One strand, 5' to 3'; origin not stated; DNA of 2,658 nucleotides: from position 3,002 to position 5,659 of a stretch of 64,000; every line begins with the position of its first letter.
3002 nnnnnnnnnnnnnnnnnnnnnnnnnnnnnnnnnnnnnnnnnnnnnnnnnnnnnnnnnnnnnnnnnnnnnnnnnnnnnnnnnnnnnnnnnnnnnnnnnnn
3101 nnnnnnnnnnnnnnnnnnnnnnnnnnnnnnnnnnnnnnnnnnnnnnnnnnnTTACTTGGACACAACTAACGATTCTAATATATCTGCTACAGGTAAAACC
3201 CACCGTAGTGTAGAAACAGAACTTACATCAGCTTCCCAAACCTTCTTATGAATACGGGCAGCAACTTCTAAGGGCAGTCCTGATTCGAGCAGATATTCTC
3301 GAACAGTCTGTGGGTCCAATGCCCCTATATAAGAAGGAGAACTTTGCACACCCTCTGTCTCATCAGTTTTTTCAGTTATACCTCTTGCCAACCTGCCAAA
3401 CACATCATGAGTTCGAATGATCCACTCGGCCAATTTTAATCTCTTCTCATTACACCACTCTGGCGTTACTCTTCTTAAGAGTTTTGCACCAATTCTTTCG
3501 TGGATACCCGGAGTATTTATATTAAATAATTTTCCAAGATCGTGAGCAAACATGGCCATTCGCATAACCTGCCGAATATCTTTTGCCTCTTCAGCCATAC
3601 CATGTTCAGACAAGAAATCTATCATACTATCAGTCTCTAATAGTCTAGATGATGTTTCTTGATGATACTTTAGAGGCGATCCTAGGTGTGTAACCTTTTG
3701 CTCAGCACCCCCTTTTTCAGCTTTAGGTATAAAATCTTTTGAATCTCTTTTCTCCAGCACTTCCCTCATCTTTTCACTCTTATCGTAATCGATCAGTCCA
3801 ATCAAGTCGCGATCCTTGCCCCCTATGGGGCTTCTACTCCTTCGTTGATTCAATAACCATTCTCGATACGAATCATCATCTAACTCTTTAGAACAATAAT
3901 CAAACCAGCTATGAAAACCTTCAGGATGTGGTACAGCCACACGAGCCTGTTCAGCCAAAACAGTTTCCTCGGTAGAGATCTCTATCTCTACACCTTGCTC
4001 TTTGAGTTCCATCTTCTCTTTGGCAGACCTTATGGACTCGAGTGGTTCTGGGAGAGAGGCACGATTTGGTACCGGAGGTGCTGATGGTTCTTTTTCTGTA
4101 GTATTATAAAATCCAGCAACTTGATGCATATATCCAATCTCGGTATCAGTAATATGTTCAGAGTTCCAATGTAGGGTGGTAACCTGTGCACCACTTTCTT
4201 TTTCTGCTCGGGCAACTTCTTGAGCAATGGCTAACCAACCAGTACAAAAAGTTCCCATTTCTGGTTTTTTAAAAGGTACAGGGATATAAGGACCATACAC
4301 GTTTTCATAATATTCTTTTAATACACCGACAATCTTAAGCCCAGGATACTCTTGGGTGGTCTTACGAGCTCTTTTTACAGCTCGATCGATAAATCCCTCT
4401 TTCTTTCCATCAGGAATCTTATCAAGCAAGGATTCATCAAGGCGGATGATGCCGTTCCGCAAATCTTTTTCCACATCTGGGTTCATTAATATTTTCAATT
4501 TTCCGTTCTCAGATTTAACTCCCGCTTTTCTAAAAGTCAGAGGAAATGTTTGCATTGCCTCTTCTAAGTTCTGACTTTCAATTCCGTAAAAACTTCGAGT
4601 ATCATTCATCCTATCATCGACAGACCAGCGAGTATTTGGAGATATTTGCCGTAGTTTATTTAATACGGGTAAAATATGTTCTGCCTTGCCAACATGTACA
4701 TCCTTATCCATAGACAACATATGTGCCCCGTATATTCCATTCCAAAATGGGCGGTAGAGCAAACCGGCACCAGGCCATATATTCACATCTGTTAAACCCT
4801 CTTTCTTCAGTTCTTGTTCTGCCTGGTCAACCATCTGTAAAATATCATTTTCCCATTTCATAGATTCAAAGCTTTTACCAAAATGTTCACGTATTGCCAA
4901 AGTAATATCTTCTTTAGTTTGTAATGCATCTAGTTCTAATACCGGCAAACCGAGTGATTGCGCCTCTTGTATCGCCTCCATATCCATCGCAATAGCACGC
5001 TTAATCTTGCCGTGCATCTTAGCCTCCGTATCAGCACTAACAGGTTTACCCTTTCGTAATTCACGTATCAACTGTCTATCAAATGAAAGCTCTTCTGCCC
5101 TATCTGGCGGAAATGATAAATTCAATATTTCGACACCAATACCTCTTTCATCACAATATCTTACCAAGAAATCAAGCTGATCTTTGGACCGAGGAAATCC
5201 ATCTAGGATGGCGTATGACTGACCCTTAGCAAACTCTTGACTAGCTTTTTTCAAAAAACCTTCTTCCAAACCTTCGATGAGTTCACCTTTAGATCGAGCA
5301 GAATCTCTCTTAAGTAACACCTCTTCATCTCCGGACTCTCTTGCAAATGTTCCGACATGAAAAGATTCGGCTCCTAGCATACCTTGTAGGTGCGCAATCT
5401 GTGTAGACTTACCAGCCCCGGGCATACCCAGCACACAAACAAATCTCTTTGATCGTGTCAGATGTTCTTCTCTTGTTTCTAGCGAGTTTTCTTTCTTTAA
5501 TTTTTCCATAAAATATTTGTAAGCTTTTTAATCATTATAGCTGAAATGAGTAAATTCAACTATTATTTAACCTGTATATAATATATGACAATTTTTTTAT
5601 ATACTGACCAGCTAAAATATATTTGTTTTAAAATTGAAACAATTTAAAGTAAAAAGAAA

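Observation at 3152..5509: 785-aa fusion of an adenylate-kinase-like NMP kinase, an unknown ~400-aa core and a C-terminal HD phosphohydrolase.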

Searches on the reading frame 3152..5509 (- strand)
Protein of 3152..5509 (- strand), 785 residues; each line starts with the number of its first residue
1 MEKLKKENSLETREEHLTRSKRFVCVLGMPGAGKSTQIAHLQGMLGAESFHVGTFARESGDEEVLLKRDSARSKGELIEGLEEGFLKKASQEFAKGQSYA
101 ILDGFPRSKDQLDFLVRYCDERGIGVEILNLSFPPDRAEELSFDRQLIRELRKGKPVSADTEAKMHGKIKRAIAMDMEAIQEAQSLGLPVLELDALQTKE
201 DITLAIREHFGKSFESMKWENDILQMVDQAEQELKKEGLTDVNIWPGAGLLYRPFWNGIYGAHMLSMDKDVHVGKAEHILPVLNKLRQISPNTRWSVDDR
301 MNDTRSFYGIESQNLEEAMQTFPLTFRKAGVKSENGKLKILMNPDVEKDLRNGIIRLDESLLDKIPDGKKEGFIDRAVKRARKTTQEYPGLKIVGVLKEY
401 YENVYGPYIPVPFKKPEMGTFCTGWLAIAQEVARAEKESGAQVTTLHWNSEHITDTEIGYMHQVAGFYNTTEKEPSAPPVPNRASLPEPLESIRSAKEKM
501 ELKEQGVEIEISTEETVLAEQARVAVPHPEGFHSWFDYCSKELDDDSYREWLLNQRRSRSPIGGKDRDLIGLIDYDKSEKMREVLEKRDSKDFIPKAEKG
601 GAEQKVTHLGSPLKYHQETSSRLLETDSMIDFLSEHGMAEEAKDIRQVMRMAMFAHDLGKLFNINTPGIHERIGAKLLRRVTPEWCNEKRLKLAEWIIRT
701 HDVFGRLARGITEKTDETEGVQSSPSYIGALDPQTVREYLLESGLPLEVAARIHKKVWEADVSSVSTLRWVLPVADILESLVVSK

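Call 3: search_protein_families(library=pfam, proteins=[window:3152-5509:-], max_evalue=1)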
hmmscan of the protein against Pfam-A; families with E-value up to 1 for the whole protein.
window:3152-5509:- (785 aa): 12 families
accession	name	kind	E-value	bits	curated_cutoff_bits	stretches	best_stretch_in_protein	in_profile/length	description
PF13207.12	AAA_17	-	2.2e-09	38.1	27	1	27-121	1-95/136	AAA domain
PF00406.28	ADK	-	2.4e-05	24.9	26.8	1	26-129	1-107/151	Adenylate kinase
PF06042.17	NTP_transf_6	-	0.001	19.4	25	1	243-376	10-144/159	Nucleotidyltransferase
PF13604.12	AAA_30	-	0.0018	18.5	27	1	15-65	12-62/191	AAA domain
PF13238.12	AAA_18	-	0.015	16.2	29.4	1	24-68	1-44/128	AAA domain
PF13401.12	AAA_22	-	0.028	15.2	27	1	20-82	4-55/130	AAA domain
PF01966.28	HD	-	0.058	14.1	22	1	639-701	16-85/116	HD domain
PF13521.12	AAA_28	-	0.085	13.5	27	1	24-95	2-70/164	AAA domain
PF03308.22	MeaB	-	0.1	12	23.1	1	19-56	32-68/273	Methylmalonyl Co-A mutase-associated GTPase MeaB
PF13191.12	AAA_16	-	0.11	13.4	32.6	1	19-63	22-63/167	AAA ATPase domain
PF24883.2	NPHP3_N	-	0.11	13.2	24.8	1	19-62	20-63/164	Nephrocystin 3, N-terminal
PF13173.12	AAA_14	-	0.14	12.6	27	1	21-122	2-88/129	AAA domain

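Call 4: search_protein_families(library=ncbifam, proteins=[window:3152-5509:-], max_evalue=1)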
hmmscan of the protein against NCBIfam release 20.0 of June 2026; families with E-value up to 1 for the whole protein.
window:3152-5509:- (785 aa): 28 families (the best 25 are shown)
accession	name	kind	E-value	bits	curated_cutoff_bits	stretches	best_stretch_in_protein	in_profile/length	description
TIGR01351.1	adk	subfamily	1.9e-09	37.5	168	1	25-135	3-117/212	adenylate kinase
NF001381.0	PRK00279.1-3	equivalog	2.5e-07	30.6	187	1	24-127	3-108/188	adenylate kinase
NF002700.0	PRK02496.1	equivalog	6.2e-06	26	262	1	24-134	4-117/184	adenylate kinase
NF011100.0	PRK14527.1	equivalog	6.5e-06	25.9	154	1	21-163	6-144/191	adenylate kinase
NF001385.0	PRK00279.2-3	equivalog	3.4e-05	23.5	315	1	19-117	2-102/213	adenylate kinase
NF001382.0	PRK00279.1-4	equivalog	0.00022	20.9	334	1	25-138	4-121/212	adenylate kinase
TIGR01359.1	UMP_CMP_kin_fam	subfamily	0.00028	20.8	207.6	1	24-121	2-102/185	UMP-CMP kinase family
NF001380.0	PRK00279.1-2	equivalog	0.00057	19.3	251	1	25-127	4-108/216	adenylate kinase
NF058535.1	antiphage_EruA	equivalog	0.0015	16.7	1000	1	7-59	10-62/1318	NACHT domain-containing antiphage protein EruA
NF001386.0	PRK00279.2-4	equivalog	0.0022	17.7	256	1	23-120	4-104/220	adenylate kinase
NF011101.0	PRK14528.1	equivalog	0.0042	16.8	195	1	24-155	4-134/187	adenylate kinase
TIGR04520.1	ECF_ATPase_1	equivalog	0.0051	16.3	315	1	19-58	26-65/269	energy-coupling factor transporter ATPase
NF011103.0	PRK14530.1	equivalog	0.0056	16.3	294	1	23-117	5-102/215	adenylate kinase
TIGR04521.1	ECF_ATPase_2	equivalog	0.0066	15.6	330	1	19-49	29-59/279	energy-coupling factor transporter ATPase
NF001379.0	PRK00279.1-1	equivalog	0.0084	15.5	268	1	24-116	3-97/216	adenylate kinase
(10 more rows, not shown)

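Call 5: search_solved_structures(query=window:3152-5509:-, max_evalue=1, show_alignments=3)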
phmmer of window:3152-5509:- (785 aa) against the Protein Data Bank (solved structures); distinct sequences matched with E-value up to 1: 69 (the best 60 are shown).
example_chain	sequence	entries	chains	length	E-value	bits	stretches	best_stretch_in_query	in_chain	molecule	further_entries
4ntz_A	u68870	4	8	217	9.6e-07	30.6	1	24-140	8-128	Adenylate kinase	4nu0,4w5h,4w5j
5g3y_A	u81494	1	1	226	7e-06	27.7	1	25-149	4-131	ADENYLATE KINSE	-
5g40_A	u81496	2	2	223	2.7e-05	25.8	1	25-144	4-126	ADENYLATE KINSE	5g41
5g3z_A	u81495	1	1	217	3.5e-05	25.4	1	25-144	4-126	ADENYLATE KINSE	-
3dkv_A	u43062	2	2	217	4.2e-05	25.1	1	24-135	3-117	Adenylate kinase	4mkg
4tyq_A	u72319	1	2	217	5.4e-05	24.8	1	24-128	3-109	Adenylate kinase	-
4qbg_B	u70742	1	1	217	6.1e-05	24.6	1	24-127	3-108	Adenylate kinase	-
4qbf_A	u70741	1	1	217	6.4e-05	24.5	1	24-132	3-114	Adenylate kinase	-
4typ_C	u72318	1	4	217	8.1e-05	24.2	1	24-127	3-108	Adenylate kinase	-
4jlo_A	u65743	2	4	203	0.00011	23.7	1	25-138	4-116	Adenylate kinase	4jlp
4jky_A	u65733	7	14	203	0.00011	23.7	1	25-138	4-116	Adenylate kinase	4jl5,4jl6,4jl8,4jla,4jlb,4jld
2rgx_A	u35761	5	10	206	0.00012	23.7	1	25-138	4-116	Adenylate kinase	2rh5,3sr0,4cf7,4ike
2cdn_A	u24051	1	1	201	0.00015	23.4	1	23-129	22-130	ADENYLATE KINASE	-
3dl0_A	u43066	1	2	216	0.00016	23.2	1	25-136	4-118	Adenylate kinase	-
1p4s_A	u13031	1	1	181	0.00024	22.6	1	24-131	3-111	Adenylate kinase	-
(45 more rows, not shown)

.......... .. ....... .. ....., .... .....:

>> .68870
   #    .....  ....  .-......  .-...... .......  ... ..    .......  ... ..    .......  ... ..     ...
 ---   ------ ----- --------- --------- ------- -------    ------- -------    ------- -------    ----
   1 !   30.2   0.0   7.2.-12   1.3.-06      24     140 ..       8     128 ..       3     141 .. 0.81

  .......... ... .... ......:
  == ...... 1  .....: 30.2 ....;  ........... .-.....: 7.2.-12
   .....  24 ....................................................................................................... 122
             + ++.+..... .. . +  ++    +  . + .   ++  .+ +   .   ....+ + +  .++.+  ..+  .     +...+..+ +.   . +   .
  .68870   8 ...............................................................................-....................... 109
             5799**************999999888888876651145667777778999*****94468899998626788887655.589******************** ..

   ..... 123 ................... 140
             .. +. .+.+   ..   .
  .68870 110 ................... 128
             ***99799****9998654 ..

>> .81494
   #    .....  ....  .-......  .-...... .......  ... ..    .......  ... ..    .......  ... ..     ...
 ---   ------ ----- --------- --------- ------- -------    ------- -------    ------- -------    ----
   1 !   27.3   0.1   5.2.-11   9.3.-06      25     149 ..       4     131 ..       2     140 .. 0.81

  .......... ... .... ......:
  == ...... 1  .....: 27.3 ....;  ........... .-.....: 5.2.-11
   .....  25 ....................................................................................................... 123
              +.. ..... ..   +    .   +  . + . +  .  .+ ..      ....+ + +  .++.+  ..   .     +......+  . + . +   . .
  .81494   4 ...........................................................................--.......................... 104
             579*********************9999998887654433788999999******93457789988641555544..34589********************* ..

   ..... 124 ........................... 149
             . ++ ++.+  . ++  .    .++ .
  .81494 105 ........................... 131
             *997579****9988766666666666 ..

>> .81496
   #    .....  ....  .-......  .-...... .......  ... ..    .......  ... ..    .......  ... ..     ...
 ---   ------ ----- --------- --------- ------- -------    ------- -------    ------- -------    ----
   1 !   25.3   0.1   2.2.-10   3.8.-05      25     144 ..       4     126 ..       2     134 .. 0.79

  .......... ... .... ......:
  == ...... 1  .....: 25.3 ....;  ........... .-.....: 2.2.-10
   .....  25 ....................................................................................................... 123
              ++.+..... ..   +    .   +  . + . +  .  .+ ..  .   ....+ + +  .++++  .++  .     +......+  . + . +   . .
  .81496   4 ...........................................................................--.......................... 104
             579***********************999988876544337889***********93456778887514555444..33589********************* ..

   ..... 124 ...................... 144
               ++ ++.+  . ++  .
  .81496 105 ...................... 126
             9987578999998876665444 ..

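Call 6: find_homologous_proteins(query=window:3152-5509:-, max_evalue=0.001)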
Query window:3152-5509:- (785 aa): 8 proteins with E <= 0.001 among 8000 candidates.
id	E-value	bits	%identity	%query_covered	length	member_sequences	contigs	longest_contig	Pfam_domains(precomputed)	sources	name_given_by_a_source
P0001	0.0e+0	1780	100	100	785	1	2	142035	PF00406.30,PF13207.13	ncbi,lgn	-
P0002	0.0e+0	1528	85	100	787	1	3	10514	PF00406.30,PF13207.13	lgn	-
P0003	9.6e-166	571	41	97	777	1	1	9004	PF00406.30,PF13207.13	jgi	-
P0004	2.0e-164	567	41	97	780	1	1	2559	PF13207.13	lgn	-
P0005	9.3e-163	561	42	97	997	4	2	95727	PF00406.30,PF13302.14,PF13207.13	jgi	jgi:RimJ/RimL family protein N-acetyltransferase/adenylate kinase family enzyme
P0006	4.5e-152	526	38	97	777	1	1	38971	PF00406.30,PF13207.13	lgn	-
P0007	5.7e-121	423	44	66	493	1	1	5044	-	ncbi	-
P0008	4.6e-64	235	30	78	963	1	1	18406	-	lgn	-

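Call 10: find_related_loci(query=A1, collection=genome_contigs, flank=8000)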
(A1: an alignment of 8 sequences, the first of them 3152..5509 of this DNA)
Query A1 (785 aa) in genome_contigs; peptide patterns used: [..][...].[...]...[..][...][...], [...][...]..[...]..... (x = any residue, [..] = any of these).
23 stretches matched a pattern; 5 encode a relative of the query (tblastn E <= 1e-3); 5 distinct loci.
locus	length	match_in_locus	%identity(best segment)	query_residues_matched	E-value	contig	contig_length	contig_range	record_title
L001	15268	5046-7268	42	11-785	0e+0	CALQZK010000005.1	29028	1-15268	MAG: Candidatus Nomurabacteria bacterium isolate MaH-04nov19-97 genome assembly, contig: MaH-04nov19-C3832, whole genome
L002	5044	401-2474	43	15-784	4e-130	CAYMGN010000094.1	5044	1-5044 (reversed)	MAG TPA_asm: uncultured Candidatus Peribacteria bacterium isolate SRP141376_co3_228 genome assembly, contig: NODE_42259_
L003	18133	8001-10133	39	21-783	3e-157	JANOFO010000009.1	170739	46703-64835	MAG: Candidatus Paceibacterota bacterium isolate SOY_64_metabat_47 SOY_64_k141_3386276, whole genome shotgun sequence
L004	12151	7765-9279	29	219-782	5e-56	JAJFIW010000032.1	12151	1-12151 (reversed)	MAG: Alphaproteobacteria bacterium isolate OFTM141 OFTM141_31, whole genome shotgun sequence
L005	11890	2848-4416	32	218-785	8e-72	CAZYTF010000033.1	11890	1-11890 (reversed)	MAG TPA_asm: uncultured Candidatus Saccharibacteria bacterium isolate binchicken_co47_12 genome assembly, contig: NODE_3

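Call 15: search_protein_families(library=pfam, proteins=[L004:6458-7048:+, L005:2132-2740:+, L004:7732-9303:+, L005:2812-4428:+, P0008, P0005, L004:7083-7589:-], max_evalue=0.1)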
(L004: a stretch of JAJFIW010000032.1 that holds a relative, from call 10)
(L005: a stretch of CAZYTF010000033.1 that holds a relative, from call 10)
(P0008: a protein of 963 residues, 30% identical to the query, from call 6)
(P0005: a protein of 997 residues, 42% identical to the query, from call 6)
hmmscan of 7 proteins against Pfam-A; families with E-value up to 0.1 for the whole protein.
L004:6458-7048:+ (196 aa): 15 families
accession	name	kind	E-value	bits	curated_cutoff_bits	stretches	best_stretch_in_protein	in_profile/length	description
PF02223.23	Thymidylate_kin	-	8.5e-15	55.4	27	1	9-185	1-184/185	Thymidylate kinase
PF13238.12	AAA_18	-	3.1e-07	31.4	29.4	1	9-141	3-113/128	AAA domain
PF02224.24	Cytidylate_kin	-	2.1e-05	24.8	26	1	8-64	2-59/211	Cytidylate kinase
PF13671.12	AAA_33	-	0.0012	19.5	27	1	9-54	4-46/143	AAA domain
PF01712.25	dNK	-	0.003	17.8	27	1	7-36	1-29/203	Deoxynucleoside kinase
PF13207.12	AAA_17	-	0.0034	18.1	27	1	11-139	2-122/136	AAA domain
PF13189.12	Cytidylate_kin2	-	0.0047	17.6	28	1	13-147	8-139/176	Cytidylate kinase-like family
PF13401.12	AAA_22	-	0.0079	16.9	27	1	4-48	5-57/130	AAA domain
PF20720.3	nSTAND3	-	0.0093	16.1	27.2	1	2-52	15-61/155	Novel STAND NTPase 3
PF13521.12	AAA_28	-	0.02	15.6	27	1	7-105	2-96/164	AAA domain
PF24883.2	NPHP3_N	-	0.027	15.1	24.8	1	3-30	21-48/164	Nephrocystin 3, N-terminal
PF00005.33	ABC_tran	-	0.035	15.1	25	1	2-75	9-78/137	ABC transporter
PF01202.28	SKI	-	0.039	14.5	22.1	0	14-29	2-17/159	Shikimate kinase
PF06062.16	UPF0231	-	0.057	14.2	25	0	71-96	11-36/121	Uncharacterised protein family (UPF0231)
PF13173.12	AAA_14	-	0.073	13.5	27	0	5-67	3-59/129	AAA domain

L005:2132-2740:+ (202 aa): 12 families
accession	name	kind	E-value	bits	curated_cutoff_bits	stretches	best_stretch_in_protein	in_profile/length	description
PF02223.23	Thymidylate_kin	-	3.8e-09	36.9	27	1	15-161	1-148/185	Thymidylate kinase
PF13671.12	AAA_33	-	1.1e-05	26.2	27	1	13-88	2-72/143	AAA domain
PF13238.12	AAA_18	-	1.4e-05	26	29.4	1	13-33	1-21/128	AAA domain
PF13191.12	AAA_16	-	0.0092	16.9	32.6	1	8-50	22-73/167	AAA ATPase domain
PF13401.12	AAA_22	-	0.017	15.9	27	1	9-35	4-30/130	AAA domain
PF20720.3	nSTAND3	-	0.02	15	27.2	1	8-37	15-44/155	Novel STAND NTPase 3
PF01712.25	dNK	-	0.027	14.7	27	0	13-34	1-22/203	Deoxynucleoside kinase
PF02830.23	V4R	-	0.032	14.7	31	1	50-73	11-34/62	V4R domain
PF13521.12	AAA_28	-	0.048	14.3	27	0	13-55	2-44/164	AAA domain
PF05729.18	NACHT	-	0.061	13.6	26.7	0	11-40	1-30/167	NACHT domain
PF00910.28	RNA_helicase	-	0.067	14.1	21.5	0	13-38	1-26/105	RNA helicase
PF07728.20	AAA_5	-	0.079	13.4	22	0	14-35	3-24/139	AAA domain (dynein-related subfamily)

L004:7732-9303:+ (523 aa): 0 families

L005:2812-4428:+ (538 aa): 0 families

P0008 (963 aa): 1 family
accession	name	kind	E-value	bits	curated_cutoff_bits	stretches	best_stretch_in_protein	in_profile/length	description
PF06042.17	NTP_transf_6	-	0.06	13.6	25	0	518-572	10-71/159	Nucleotidyltransferase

P0005 (997 aa): 8 families
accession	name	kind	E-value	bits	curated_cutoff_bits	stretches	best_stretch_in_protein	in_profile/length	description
PF13302.13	Acetyltransf_3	-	1e-17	65.6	25.4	1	820-962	1-138/138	Acetyltransferase (GNAT) domain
PF13207.12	AAA_17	-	1.3e-06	29.2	27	1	97-184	1-99/136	AAA domain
PF00406.28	ADK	-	2.4e-06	28.2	26.8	1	97-191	2-106/151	Adenylate kinase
PF00583.31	Acetyltransf_1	-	0.0011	19.6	20.7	1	854-961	9-116/116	Acetyltransferase (GNAT) family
PF13671.12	AAA_33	-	0.0086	16.8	27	1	94-212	2-123/143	AAA domain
PF06042.17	NTP_transf_6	-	0.011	16.1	25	1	297-414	10-134/159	Nucleotidyltransferase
PF13604.12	AAA_30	-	0.025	14.7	27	0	88-122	15-49/191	AAA domain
PF03308.22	MeaB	-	0.04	13.4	23.1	0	86-112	28-54/273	Methylmalonyl Co-A mutase-associated GTPase MeaB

L004:7083-7589:- (168 aa): 1 family
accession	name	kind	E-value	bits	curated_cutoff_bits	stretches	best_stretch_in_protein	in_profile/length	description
PF00293.34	NUDIX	-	6.1e-14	52.6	21.1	1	36-162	4-131/134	NUDIX domain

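Call 16: search_protein_families(library=padloc, proteins=[window:3152-5509:-, L004:7732-9303:+, L004:6458-7048:+, P0008], max_evalue=0.1)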
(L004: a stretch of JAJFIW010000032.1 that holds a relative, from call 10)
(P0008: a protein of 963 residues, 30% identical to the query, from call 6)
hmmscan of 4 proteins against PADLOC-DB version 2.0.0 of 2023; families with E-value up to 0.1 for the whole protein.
window:3152-5509:- (785 aa): 0 families

L004:7732-9303:+ (523 aa): 0 families

L004:6458-7048:+ (196 aa): 8 families
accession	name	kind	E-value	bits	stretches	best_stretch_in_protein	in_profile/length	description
PDLC04690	PDC-M51B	-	9.6e-18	62.6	1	5-185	3-178/191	-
PDLC02911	VakA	-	1.9e-16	59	1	3-186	3-155/163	-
PDLC05027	PDC-S48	-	0.0018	15.4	1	21-98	232-312/411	-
PDLC00305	PtuA1|PtuA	-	0.0023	15.3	0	135-174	300-339/392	AAA ATPase domain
PDLC04140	mad8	-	0.0081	13.7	1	1-29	24-52/314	mads_8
PDLC04958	PDC-S20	-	0.011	13.1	1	3-29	27-53/458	-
PDLC02770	SspC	-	0.012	11.7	1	5-51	49-95/1047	SspC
PDLC04957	PDC-S20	-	0.018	12.5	1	2-32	28-58/446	-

P0008 (963 aa): 0 families

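Call 17: search_protein_representatives(protein=window:3152-5509:-)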
Query: 785 residues. Proteins with E-value up to 0.001 (for the whole library): 207; up to 1e-10: 108; up to 1e-30: 55. The best 150 are listed.
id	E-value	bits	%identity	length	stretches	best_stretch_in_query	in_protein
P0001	0.0e+00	1780.3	100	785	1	1-785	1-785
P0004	6.2e-165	566.9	44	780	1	16-783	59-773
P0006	1.4e-152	526.0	41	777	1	9-784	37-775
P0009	6.9e-148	510.5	43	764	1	18-784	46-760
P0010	1.4e-137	476.4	40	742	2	9-493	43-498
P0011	1.2e-127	443.6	38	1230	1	15-783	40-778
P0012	6.1e-126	438.0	38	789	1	13-783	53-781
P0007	1.8e-121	423.2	49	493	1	266-783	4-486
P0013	1.3e-116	407.2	44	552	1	210-785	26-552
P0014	2.7e-113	396.1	38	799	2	9-500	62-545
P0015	7.7e-113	394.7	37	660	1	98-782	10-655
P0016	2.6e-108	379.7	35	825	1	21-783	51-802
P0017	6.6e-104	365.1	38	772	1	20-781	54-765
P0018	6.3e-92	325.5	33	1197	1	20-783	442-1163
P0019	4.5e-91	322.7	31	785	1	19-782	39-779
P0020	3.2e-87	310.0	32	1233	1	21-782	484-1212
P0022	1.3e-80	288.0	34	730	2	452-776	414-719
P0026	9.9e-76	271.9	41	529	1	240-784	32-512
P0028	4.1e-73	263.3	38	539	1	238-783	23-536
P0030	1.4e-65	238.4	36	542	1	241-783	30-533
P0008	1.5e-64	235.0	39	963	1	212-782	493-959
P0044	1.2e-50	189.0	33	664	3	646-784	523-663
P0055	1.7e-32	129.0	32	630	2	516-783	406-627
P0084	3.5e-19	84.9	31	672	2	646-781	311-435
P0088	1.1e-17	80.0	36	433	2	646-782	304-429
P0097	5.6e-15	71.1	42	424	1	643-784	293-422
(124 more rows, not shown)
